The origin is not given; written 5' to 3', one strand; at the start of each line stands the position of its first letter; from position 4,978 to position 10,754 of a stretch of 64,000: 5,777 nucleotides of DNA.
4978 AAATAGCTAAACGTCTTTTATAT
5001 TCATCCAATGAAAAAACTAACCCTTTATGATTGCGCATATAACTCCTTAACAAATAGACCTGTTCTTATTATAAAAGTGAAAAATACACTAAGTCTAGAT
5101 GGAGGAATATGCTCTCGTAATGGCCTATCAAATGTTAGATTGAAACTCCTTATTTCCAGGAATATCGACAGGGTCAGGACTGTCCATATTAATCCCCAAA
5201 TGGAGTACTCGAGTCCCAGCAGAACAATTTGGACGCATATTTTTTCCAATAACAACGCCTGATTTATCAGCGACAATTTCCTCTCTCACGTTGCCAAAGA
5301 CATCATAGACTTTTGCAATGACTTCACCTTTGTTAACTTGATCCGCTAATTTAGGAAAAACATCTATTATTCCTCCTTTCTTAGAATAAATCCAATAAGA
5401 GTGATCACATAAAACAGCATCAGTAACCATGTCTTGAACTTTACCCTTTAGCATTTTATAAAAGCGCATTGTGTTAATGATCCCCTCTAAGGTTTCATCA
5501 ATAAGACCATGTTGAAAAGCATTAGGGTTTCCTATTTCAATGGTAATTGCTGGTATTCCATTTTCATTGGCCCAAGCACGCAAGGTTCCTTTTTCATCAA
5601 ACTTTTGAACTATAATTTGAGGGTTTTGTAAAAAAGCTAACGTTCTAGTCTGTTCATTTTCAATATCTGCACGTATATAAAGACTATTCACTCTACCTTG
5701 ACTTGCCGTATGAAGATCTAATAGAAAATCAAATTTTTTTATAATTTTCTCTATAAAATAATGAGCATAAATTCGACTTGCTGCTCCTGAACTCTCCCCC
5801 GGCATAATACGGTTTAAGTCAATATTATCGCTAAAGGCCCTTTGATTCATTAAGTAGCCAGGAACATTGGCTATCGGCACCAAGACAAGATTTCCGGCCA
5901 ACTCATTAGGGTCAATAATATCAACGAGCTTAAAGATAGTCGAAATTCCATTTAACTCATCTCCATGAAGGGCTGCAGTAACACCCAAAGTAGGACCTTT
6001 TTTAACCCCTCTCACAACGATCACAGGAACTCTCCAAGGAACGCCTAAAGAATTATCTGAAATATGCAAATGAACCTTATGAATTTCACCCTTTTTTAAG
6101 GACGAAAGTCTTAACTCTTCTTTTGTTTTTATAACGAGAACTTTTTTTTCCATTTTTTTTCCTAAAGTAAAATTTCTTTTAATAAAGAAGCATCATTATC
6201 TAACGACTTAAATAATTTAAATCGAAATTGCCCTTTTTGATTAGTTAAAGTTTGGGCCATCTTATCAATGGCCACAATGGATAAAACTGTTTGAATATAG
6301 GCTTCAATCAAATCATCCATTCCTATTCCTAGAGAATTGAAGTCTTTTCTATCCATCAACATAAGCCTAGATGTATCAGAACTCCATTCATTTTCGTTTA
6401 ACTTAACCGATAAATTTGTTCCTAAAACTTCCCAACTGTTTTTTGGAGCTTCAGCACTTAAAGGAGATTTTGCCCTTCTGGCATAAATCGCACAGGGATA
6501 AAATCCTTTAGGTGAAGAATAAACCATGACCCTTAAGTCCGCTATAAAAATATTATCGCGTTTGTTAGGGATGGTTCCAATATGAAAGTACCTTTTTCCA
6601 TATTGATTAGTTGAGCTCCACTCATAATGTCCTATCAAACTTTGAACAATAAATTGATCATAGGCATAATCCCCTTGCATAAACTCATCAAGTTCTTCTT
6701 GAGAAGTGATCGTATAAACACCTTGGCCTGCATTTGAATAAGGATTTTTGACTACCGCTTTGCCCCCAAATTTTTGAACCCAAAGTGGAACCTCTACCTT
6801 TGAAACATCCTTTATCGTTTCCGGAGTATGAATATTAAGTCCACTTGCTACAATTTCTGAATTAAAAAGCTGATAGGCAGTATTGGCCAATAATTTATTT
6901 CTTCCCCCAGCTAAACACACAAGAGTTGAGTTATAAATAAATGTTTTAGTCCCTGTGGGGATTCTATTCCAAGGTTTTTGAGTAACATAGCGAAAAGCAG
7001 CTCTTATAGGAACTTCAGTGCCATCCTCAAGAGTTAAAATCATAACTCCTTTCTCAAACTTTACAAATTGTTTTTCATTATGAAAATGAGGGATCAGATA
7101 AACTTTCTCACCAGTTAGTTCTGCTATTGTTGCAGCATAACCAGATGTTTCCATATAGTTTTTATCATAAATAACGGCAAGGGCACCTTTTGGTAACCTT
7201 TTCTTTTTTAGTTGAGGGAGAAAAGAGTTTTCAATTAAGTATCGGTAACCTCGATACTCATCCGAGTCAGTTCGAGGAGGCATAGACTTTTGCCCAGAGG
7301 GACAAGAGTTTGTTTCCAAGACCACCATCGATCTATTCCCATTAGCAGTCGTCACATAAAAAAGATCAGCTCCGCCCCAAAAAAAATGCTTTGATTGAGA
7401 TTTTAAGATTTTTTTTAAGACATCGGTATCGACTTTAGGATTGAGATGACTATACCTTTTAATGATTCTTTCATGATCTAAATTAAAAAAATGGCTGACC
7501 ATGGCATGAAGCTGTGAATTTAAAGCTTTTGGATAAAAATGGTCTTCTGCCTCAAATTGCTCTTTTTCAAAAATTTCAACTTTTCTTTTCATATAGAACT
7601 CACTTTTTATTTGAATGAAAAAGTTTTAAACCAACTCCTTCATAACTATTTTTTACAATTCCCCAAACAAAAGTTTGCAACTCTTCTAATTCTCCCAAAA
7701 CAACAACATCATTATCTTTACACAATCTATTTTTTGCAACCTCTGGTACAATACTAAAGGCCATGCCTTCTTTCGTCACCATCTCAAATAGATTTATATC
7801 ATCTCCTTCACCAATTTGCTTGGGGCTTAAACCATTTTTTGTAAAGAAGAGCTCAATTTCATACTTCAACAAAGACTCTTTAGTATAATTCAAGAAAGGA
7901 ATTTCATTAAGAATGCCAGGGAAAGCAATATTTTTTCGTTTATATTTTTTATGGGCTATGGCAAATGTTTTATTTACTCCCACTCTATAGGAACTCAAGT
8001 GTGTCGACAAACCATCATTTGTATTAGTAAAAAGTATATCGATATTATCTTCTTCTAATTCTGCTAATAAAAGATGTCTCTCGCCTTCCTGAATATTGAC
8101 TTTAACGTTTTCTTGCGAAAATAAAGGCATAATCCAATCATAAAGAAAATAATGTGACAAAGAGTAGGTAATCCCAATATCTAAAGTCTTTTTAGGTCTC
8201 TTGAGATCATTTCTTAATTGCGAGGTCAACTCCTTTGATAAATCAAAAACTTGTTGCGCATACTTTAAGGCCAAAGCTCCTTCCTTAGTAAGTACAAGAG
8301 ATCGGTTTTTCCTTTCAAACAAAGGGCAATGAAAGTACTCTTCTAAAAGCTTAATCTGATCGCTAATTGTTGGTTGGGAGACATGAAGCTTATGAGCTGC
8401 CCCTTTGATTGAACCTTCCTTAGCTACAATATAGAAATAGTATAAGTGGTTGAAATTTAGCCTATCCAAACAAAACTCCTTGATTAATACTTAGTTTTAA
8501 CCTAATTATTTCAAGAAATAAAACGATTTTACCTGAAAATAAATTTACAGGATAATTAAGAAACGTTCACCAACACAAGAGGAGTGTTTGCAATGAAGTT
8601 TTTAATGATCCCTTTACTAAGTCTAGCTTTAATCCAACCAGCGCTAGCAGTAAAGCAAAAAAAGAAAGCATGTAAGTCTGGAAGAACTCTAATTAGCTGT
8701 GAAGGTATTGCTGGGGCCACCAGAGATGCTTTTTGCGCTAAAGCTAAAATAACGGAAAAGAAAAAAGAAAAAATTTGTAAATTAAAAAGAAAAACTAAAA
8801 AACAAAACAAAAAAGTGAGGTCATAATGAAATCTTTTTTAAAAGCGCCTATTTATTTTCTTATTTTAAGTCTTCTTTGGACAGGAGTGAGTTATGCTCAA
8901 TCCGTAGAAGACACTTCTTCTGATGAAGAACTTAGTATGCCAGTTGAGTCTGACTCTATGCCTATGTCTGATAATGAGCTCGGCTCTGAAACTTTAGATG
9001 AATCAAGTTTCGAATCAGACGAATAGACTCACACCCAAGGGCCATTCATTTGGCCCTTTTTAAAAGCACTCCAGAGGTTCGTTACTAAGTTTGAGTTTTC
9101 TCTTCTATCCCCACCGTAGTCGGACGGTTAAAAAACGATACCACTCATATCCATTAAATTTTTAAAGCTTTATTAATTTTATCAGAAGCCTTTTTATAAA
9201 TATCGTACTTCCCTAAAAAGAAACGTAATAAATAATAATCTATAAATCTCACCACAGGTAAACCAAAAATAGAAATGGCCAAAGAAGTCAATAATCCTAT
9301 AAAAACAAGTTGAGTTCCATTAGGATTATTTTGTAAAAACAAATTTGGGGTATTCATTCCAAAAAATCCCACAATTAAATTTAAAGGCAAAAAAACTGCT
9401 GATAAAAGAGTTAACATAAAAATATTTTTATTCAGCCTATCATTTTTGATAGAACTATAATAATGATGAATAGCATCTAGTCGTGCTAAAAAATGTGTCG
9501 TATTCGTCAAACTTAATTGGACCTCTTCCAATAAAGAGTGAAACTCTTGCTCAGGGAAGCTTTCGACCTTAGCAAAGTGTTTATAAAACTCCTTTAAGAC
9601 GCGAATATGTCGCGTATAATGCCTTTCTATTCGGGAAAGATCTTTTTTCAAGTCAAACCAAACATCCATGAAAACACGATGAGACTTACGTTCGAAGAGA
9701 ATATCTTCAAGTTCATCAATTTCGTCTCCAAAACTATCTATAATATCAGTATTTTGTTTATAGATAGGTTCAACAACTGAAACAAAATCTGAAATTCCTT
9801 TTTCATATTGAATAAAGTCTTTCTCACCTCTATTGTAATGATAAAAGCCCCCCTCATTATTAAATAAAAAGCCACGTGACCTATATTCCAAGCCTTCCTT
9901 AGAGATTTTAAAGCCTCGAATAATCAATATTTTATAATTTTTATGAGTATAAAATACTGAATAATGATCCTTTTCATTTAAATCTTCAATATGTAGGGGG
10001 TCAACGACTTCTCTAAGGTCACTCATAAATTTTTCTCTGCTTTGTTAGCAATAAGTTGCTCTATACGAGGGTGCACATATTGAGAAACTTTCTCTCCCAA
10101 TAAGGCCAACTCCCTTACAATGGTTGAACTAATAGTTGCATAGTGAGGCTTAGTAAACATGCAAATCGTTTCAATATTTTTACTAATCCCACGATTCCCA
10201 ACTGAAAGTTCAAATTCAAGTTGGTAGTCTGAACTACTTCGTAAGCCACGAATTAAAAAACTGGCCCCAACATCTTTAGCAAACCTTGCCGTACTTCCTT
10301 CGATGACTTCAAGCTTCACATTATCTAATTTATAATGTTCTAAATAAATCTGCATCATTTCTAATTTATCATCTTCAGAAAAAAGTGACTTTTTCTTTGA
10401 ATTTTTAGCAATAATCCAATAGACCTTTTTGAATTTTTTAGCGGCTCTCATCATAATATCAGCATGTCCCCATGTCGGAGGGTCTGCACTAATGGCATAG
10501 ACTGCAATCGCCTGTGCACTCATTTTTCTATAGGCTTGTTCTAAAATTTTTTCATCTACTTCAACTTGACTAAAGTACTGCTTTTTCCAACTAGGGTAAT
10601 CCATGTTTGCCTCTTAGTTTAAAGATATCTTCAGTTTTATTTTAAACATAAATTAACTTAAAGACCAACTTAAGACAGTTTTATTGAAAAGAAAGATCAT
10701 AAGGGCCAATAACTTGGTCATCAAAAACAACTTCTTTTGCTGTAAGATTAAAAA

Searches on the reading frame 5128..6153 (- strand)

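Call 8: search_protein_families(library=pfam, proteins=[window:5128-6153:-], max_evalue=0.001)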
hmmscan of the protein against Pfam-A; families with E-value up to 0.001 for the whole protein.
window:5128-6153:- (341 aa): 1 family
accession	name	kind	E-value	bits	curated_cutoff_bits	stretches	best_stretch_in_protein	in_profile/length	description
PF24827.1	AstE_AspA_cat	-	2.2e-32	112.6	25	1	53-231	2-191/192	Succinylglutamate desuccinylase/Aspartoacylase catalytic domain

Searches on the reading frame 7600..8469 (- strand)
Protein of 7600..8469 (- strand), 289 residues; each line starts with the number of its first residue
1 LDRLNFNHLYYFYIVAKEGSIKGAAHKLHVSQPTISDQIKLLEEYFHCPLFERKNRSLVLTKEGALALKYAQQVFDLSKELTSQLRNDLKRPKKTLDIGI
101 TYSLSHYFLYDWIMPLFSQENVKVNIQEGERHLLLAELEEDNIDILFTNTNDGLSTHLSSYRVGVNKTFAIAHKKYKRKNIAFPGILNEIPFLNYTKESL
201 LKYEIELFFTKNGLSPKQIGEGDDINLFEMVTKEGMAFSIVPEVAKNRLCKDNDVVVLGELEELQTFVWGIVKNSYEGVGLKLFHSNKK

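Call 8: search_protein_families(library=pfam, proteins=[window:7600-8469:-], max_evalue=0.001)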
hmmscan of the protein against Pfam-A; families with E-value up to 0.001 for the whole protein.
window:7600-8469:- (289 aa): 2 families
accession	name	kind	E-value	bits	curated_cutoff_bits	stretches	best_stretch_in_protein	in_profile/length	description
PF00126.33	HTH_1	-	2.2e-21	76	26.6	1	6-64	1-59/60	Bacterial regulatory helix-turn-helix protein, lysR family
PF03466.25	LysR_substrate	-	6.2e-13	49.1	28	1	92-265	4-180/209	LysR substrate binding domain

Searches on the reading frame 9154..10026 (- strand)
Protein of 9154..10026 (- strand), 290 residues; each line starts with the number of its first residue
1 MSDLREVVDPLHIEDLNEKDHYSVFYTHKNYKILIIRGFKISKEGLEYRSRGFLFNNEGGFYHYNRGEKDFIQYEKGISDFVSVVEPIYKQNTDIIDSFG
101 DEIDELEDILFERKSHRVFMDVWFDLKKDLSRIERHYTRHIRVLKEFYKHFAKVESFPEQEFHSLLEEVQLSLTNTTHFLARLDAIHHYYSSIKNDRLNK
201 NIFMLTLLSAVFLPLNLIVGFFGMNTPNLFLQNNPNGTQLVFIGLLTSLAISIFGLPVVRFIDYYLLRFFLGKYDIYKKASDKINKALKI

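Call 8: search_protein_families(library=pfam, proteins=[window:9154-10026:-], max_evalue=0.001)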
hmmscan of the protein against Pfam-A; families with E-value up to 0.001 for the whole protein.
window:9154-10026:- (290 aa): 1 family
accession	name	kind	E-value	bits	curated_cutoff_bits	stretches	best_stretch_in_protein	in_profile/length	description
PF01544.23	CorA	-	1.4e-32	113.6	27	1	82-250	113-284/292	CorA-like Mg2+ transporter protein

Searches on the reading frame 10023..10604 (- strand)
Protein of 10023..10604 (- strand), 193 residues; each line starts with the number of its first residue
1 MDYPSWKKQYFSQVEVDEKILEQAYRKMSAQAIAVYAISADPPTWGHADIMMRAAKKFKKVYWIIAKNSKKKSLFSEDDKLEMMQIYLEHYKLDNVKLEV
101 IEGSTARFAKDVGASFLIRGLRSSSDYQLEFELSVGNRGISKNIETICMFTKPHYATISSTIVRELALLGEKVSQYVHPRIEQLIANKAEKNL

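Call 8: search_protein_families(library=pfam, proteins=[window:10023-10604:-], max_evalue=0.001)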
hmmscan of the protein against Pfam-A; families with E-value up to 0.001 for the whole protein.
window:10023-10604:- (193 aa): 2 families
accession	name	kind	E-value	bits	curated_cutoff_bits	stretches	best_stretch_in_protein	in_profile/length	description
PF01467.32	CTP_transf_like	-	4.2e-16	59.8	21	1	40-165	6-132/133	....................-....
PF08218.17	Citrate_ly_lig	-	0.00065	19.9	20.9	0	37-143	5-105/182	Citrate lyase ligase C-terminal domain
